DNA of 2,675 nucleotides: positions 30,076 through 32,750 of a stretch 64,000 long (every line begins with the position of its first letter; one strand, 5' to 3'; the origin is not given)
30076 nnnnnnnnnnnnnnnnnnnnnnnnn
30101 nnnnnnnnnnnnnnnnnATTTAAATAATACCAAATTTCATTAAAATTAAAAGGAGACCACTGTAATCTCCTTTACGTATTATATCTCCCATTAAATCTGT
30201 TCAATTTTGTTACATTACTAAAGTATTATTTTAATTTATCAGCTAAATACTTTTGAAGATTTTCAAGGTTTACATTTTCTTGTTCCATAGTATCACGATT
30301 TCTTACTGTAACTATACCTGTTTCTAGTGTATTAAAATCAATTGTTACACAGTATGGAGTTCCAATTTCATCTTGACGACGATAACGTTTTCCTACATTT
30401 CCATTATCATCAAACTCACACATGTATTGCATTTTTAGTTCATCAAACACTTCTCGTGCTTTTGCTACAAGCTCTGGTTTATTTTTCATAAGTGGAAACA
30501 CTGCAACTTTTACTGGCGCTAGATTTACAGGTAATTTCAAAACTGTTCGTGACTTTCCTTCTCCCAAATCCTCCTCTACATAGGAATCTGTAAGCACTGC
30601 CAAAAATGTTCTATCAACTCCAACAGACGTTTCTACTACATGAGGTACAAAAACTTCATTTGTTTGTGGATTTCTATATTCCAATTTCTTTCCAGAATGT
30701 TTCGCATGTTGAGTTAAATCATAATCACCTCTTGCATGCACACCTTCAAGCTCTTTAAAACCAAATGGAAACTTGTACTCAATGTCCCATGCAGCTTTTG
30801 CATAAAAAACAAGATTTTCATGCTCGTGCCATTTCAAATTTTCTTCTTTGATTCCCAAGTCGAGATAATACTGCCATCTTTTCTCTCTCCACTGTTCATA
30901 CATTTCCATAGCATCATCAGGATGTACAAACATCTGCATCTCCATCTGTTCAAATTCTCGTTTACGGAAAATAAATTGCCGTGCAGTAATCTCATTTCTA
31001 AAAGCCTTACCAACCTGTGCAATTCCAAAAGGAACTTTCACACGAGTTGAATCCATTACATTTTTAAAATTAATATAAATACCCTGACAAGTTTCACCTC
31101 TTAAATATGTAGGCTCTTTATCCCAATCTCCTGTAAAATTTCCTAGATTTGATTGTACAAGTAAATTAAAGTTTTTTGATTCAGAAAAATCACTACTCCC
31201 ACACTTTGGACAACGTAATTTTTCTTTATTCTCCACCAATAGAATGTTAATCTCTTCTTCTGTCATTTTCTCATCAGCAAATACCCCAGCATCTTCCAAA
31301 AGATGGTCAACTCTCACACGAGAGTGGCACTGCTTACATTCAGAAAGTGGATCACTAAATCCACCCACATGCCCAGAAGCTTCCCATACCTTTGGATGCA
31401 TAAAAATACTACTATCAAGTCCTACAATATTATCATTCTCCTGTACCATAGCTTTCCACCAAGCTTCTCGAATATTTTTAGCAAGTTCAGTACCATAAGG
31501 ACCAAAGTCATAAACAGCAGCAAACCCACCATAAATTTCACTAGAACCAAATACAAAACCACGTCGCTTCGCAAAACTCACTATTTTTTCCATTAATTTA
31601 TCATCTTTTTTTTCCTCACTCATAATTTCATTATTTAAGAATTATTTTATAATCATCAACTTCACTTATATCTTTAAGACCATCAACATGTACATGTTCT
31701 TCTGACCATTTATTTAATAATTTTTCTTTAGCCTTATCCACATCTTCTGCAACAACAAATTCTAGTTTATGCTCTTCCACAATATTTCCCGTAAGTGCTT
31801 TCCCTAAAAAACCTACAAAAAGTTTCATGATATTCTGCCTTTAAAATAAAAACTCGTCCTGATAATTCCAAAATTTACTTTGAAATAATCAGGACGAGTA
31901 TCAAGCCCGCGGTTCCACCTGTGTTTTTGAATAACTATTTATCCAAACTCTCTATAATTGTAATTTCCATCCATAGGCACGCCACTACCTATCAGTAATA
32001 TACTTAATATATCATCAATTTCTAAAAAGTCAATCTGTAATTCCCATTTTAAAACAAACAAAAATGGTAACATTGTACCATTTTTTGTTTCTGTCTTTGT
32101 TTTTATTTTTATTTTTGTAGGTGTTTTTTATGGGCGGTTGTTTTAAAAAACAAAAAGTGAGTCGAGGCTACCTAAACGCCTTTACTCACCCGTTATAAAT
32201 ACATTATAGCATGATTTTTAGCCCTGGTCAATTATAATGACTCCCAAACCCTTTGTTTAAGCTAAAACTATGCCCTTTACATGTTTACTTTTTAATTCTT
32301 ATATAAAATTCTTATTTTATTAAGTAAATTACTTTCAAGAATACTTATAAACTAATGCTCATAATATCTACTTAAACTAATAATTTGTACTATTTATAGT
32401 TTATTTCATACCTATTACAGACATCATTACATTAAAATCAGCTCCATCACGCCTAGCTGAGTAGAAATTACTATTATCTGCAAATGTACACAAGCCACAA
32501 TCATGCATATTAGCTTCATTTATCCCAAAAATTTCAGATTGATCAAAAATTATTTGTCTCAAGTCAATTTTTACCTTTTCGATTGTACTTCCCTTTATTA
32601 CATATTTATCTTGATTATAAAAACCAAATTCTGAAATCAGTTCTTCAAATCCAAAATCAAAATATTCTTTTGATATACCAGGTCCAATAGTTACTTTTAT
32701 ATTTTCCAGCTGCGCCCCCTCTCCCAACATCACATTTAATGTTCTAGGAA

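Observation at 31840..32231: T-box riboswitch with its own promoter controlling the glycyl-tRNA synthetase operon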

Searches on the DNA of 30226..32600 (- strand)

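Call 4: search_rna_families(source=window, start=31400, end=32600, threshold=evalue, max_evalue=10, show_alignments=5)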
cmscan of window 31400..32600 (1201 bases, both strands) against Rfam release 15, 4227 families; matches with E-value up to 10: 16.
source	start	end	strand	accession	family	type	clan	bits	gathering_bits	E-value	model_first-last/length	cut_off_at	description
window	31887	32054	-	RF00230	T-box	Cis-reg; leader;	-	42.6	93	8.4e-08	1-219/219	no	T-box leader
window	31848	31903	-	RF03743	MIR7696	Gene; miRNA;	-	26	83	0.026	1-88/88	no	MIR7696 microRNA precursor family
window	31853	31897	-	RF00632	sxy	Cis-reg;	-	23.3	70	0.28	1-104/104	no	sxy 5' UTR element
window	31850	31910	-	RF00696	mir-203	Gene; miRNA;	-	21.8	65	0.05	1-80/80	no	mir-203 microRNA precursor family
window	32039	32092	+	RF02590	Spy1186876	Gene; sRNA;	-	21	208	0.045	189-241/243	no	S. pyogenes small RNA 1186876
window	31990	32077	-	RF01509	Afu_300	Gene; snRNA; snoRNA; CD-box;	-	20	40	0.43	1-91/91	no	A. fumigatus snoRNA Afu_300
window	31790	31906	+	RF01633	ceN43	Gene; snRNA; snoRNA; HACA-box;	-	19.8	50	0.47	1-129/129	no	Caenorhabditis snoRNA ceN43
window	32048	32100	-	RF02907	patAB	Cis-reg; leader;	-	19.6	92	3.5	1-57/57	no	patAB leader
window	32023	32092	-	RF00616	LhrC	Gene; sRNA;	CL00114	18.7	110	6.9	1-111/111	no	Listeria LhrC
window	31824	31908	+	RF01579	RUF2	Gene; sRNA;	-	18.6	90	9.1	1-154/154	no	Plasmodium RNA of unknown function RUF2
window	31847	31903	-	RF00640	MIR167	Gene; miRNA;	-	18.1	100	2.3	17-72/89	no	MIR167 microRNA precursor family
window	32039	32104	+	RF01253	snR46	Gene; snRNA; snoRNA; HACA-box;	CL00021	18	43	0.89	115-183/197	no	Small nucleolar RNA snR46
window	31854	31898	+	RF00632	sxy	Cis-reg;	-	17.8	70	6.3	1-104/104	no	sxy 5' UTR element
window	31765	31864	+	RF01207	snR73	Gene; snRNA; snoRNA; CD-box;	CL00056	15.9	37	9.7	1-103/103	no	Small nucleolar RNA snR73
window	31852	31897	-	RF03881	mir-59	Gene; miRNA;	-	15.7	80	6.4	1-66/66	no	mir-59 microRNA precursor family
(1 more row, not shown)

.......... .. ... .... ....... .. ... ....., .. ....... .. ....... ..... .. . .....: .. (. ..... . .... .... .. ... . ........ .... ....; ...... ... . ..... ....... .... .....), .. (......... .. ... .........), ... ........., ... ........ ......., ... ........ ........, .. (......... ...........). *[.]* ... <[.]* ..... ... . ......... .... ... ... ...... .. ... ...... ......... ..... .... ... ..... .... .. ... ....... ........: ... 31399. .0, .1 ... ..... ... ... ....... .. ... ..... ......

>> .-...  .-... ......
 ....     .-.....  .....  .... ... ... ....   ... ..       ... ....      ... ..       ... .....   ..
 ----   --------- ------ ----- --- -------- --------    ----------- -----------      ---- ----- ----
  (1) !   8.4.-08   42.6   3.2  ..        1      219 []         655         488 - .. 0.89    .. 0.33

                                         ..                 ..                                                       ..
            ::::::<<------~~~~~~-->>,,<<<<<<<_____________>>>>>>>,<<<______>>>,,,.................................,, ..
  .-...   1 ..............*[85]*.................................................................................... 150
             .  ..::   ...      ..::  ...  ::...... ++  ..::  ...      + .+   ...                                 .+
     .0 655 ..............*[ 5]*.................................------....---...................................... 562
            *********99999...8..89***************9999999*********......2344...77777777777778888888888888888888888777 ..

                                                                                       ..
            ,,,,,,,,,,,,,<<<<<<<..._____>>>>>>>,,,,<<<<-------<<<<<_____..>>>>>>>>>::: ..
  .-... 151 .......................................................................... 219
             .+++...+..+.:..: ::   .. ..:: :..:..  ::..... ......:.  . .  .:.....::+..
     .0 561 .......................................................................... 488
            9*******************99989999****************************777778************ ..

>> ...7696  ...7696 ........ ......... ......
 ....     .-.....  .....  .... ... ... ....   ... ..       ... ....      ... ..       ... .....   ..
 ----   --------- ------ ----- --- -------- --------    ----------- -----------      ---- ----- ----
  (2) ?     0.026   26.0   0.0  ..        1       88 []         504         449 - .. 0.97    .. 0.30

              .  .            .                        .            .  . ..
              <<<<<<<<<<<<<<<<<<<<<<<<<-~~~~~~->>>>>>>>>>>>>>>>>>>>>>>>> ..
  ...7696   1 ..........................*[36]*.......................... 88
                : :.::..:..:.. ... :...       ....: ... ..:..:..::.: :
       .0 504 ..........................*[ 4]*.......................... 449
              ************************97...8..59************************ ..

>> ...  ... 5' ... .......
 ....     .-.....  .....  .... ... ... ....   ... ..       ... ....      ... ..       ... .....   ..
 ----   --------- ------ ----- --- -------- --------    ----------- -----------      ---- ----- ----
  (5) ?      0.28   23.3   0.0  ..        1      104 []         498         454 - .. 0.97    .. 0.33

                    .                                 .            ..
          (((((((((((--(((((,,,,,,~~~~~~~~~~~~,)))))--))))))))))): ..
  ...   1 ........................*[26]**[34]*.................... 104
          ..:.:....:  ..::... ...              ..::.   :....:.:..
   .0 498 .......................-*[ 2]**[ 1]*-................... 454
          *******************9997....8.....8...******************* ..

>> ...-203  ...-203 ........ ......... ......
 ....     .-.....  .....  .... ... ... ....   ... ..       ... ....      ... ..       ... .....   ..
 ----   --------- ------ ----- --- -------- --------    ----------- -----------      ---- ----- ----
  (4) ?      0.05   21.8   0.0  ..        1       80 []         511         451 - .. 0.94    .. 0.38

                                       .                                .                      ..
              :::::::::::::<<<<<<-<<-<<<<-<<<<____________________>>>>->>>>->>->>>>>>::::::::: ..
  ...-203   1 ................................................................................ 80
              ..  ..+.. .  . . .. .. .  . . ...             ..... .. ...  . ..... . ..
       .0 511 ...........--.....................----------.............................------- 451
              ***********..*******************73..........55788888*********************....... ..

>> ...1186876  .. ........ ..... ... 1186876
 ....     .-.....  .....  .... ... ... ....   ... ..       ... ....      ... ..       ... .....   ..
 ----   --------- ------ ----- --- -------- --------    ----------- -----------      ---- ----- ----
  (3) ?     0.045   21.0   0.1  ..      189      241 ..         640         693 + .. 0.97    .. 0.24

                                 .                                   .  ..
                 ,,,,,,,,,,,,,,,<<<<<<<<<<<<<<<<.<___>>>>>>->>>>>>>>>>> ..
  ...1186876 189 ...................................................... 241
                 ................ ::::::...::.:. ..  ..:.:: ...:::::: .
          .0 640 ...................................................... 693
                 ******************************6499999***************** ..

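Call 32: build_rna_model(alignment_id=A3, structure=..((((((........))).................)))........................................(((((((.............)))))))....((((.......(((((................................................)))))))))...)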
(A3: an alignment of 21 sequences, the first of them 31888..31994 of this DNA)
Model R1 built from alignment A3 (21 sequences, 186 columns); structure: as given.
model positions 109; base pairs 22; branch points 2; effective number of sequences 4.83; information 0.59 bits per position. Calibrated on 0.2 Mb of random sequence (short: E-values are rough).
structure used (alignment columns):
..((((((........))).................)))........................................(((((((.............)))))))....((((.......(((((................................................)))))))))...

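Call 33: search_with_rna_model(model_id=R1, sources=[window, L001, L002, L003, L004, L005, L006, L007, L008, L009, L010, L011, L012, L013, L014, L015, L016, L017, L018, L019, L020, L021, L022, L023, L024, L025, L026, L027, L028, L029, L030, L031, L032, L033, L034, L035, L036, L037, L038, L039, L040, L041, L042, L043, L044, L045, L046, L047, L048, L049, L050, L051, L052, L053, L054, L055, L056, L057, L058, L059, L060, L061, L062, L063, L064, L065, L066, L067, L068, L069, L070, L071, L072, L073, L074, L075, L076, L077, L078, L079, L080], max_evalue=1, make_alignment=true)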
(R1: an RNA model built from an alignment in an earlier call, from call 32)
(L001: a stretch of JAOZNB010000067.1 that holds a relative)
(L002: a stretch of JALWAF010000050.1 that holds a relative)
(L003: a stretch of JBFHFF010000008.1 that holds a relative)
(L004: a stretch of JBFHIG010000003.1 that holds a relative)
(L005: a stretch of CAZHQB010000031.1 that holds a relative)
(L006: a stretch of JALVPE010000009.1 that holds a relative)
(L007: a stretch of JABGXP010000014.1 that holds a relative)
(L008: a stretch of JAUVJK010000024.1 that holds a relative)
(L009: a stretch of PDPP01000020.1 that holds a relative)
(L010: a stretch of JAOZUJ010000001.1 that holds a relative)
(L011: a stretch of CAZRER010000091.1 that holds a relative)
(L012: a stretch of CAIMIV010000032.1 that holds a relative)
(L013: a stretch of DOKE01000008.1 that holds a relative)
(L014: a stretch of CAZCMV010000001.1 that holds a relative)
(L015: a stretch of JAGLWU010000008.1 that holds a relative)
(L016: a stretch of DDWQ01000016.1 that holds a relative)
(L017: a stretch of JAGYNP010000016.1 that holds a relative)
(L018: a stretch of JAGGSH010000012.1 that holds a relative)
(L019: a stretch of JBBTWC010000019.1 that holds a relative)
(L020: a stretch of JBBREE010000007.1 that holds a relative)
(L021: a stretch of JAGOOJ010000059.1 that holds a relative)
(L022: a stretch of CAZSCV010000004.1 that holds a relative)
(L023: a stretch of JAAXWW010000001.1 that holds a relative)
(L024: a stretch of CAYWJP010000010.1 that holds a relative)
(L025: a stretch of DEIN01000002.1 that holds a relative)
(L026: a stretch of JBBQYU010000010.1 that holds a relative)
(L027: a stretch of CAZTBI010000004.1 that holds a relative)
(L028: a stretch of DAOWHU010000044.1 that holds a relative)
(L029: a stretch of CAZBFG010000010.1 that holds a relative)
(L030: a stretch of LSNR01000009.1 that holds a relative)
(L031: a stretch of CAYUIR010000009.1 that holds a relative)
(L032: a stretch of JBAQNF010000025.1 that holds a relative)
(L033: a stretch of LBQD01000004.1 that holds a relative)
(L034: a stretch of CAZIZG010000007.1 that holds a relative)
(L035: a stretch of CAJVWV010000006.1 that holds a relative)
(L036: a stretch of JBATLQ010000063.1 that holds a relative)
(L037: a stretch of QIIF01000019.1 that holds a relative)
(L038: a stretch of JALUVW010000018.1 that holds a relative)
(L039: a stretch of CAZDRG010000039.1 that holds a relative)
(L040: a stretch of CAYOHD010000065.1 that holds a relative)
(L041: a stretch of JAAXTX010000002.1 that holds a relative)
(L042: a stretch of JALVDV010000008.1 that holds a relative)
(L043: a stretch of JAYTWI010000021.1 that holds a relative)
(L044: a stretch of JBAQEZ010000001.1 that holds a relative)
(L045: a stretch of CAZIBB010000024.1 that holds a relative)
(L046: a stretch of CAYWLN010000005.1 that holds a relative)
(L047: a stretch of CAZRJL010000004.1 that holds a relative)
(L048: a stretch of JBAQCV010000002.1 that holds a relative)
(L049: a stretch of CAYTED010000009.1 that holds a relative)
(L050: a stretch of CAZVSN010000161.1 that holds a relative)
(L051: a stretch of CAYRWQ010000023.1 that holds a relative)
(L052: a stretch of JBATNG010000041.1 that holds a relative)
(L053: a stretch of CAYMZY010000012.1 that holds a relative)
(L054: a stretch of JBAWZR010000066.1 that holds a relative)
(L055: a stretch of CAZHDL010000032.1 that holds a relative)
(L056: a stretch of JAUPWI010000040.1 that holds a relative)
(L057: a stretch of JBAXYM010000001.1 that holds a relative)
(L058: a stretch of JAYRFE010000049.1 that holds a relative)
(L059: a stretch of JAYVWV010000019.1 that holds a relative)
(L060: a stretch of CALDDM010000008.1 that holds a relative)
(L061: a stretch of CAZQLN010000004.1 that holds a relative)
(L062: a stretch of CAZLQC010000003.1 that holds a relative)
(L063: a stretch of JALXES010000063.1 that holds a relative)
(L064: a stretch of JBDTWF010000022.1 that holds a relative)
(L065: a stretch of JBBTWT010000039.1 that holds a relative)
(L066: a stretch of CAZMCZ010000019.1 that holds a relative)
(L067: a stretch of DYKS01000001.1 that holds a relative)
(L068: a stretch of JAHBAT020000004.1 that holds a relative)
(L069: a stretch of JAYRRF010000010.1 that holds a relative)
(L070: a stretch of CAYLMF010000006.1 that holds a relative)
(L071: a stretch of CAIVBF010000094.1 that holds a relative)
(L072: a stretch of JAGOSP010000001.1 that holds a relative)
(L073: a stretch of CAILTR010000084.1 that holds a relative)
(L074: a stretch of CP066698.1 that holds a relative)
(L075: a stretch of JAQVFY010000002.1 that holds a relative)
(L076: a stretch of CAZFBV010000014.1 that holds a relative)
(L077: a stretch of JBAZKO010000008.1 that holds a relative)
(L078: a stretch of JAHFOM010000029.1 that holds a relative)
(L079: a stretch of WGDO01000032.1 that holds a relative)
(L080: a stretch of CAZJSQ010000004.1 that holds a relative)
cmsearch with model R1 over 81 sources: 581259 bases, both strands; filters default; matches with E-value up to 1: 27.
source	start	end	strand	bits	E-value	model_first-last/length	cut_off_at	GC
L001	2820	2924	+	93.4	2.7e-18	1-109/109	no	0.38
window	31888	31993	-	88.8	3.1e-17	1-109/109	no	0.42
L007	2703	2813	+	80.9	1.9e-15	1-109/109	no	0.41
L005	2427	2531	+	78.5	6.6e-15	1-109/109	no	0.41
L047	2292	2392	+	77.9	8.9e-15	1-109/109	no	0.55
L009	2429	2530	+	76.5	1.9e-14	1-109/109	no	0.44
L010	2735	2879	+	76.4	2e-14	1-109/109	no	0.42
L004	2770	2916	+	76.1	2.3e-14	1-109/109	no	0.47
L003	2772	2917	+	72.5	1.6e-13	1-109/109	no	0.42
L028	2800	2906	+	70.8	3.6e-13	1-109/109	no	0.48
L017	2782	2882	+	70.3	4.9e-13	1-109/109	no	0.43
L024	2757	2857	+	69.6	7.1e-13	1-109/109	no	0.48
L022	2271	2366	+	65.4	6.3e-12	1-109/109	no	0.54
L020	2748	2849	+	65.3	6.5e-12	1-109/109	no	0.49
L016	1445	1547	+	65.1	7.3e-12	1-109/109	no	0.51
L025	2721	2827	+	62.2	3.4e-11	1-109/109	no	0.42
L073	195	312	+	59.6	1.3e-10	1-109/109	no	0.46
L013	2812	2938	+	59.5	1.4e-10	1-109/109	no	0.5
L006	2387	2533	+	59.1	1.7e-10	1-109/109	no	0.38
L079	2652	2752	+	57.4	4.1e-10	1-109/109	no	0.42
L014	2795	2915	+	56.8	5.6e-10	1-109/109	no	0.51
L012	2349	2446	+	56.6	6.3e-10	1-109/109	no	0.54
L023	2699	2796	+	49.5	2.6e-08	1-109/109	no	0.53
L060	2830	2945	+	43.2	6.9e-07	1-109/109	no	0.52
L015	151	249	+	40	3.8e-06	1-109/109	no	0.46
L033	2230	2366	+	35.6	3.8e-05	1-109/109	no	0.52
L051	736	829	+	19.3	0.19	1-109/109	no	0.46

Alignment A4: 27 matches aligned to the model, 258 columns, each read 5' to 3' on its own strand. Consensus structure (alignment columns), stored with it:
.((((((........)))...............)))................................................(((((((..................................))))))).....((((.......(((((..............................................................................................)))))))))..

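Call 35: search_with_rna_model(model_id=R1, sources=[window, L001, L003, L004, L005, L006, L007, L009, L010, L012, L013, L014, L016, L017, L020, L022, L023, L024, L025, L028, L033, L047, L060, L073, L079], max_evalue=0.0001, make_alignment=true)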
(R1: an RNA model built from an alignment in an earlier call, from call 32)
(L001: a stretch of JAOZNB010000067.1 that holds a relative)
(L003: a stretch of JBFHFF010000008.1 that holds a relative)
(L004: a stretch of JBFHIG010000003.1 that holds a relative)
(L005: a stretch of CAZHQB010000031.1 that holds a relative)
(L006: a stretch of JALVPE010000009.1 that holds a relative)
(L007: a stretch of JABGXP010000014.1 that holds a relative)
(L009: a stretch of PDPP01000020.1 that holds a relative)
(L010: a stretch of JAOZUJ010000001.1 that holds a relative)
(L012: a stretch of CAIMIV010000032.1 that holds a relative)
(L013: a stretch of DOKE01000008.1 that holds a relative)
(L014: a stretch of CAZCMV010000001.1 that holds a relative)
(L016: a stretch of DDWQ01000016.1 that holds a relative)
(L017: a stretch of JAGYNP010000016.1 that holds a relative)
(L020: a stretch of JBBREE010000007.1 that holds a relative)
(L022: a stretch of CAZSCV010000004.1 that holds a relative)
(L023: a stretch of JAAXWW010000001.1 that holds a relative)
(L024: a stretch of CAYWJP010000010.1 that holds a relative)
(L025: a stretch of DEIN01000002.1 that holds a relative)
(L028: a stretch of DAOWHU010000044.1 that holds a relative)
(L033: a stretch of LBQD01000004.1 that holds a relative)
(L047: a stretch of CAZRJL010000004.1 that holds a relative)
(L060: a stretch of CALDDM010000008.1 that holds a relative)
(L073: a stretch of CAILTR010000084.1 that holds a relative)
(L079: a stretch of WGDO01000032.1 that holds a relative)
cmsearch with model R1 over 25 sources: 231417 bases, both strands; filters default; matches with E-value up to 0.0001: 25.
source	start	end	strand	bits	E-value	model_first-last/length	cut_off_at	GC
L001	2820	2924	+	93.4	1.1e-18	1-109/109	no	0.38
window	31888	31993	-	88.8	1.2e-17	1-109/109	no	0.42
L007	2703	2813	+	80.9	7.5e-16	1-109/109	no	0.41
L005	2427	2531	+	78.5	2.6e-15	1-109/109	no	0.41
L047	2292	2392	+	77.9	3.5e-15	1-109/109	no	0.55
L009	2429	2530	+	76.5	7.6e-15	1-109/109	no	0.44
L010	2735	2879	+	76.4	8e-15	1-109/109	no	0.42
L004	2770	2916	+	76.1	9.2e-15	1-109/109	no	0.47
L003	2772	2917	+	72.5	6.2e-14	1-109/109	no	0.42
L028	2800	2906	+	70.8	1.4e-13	1-109/109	no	0.48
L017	2782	2882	+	70.3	1.9e-13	1-109/109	no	0.43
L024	2757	2857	+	69.6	2.8e-13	1-109/109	no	0.48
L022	2271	2366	+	65.4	2.5e-12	1-109/109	no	0.54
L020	2748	2849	+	65.3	2.6e-12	1-109/109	no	0.49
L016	1445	1547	+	65.1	2.9e-12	1-109/109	no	0.51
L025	2721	2827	+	62.2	1.4e-11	1-109/109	no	0.42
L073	195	312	+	59.6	5.2e-11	1-109/109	no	0.46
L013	2812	2938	+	59.5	5.5e-11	1-109/109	no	0.5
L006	2387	2533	+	59.1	6.7e-11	1-109/109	no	0.38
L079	2652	2752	+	57.4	1.6e-10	1-109/109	no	0.42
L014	2795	2915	+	56.8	2.2e-10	1-109/109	no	0.51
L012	2349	2446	+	56.6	2.5e-10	1-109/109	no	0.54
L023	2699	2796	+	49.5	1e-08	1-109/109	no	0.53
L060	2830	2945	+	43.2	2.8e-07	1-109/109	no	0.52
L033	2230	2366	+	35.6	1.5e-05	1-109/109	no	0.52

Alignment A5: 25 matches aligned to the model, 258 columns, each read 5' to 3' on its own strand. Consensus structure (alignment columns), stored with it:
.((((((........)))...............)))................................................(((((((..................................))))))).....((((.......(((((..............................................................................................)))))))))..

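Call 47: search_rna_families(sources=[L001, L003, L004, L005, L006, L007, L009, L010, L012, L013, L014, L016, L017, L020, L022, L023, L024, L025, L028, L047], threshold=gathering)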
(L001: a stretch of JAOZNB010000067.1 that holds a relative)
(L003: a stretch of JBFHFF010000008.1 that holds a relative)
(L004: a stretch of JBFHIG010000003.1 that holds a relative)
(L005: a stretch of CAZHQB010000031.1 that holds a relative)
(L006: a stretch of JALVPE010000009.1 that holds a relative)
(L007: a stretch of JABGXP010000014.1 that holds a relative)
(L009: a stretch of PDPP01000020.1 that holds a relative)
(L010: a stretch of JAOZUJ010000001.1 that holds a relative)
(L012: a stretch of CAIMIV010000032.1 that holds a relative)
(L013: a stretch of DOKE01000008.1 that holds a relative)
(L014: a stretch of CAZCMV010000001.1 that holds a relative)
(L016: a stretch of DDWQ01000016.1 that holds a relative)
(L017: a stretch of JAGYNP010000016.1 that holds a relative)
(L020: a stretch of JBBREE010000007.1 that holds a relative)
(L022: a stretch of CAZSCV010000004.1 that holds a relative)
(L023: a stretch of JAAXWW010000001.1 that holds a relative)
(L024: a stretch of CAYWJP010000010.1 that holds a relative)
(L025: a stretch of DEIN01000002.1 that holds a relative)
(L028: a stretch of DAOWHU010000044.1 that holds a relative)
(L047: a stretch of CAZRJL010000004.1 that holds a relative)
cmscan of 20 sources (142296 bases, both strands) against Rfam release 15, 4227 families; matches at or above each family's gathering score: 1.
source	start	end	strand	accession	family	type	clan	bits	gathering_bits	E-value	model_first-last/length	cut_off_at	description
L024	6034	6104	-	RF00005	tRNA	Gene; tRNA;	CL00001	64.2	29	2.8e-11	1-71/71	no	tRNA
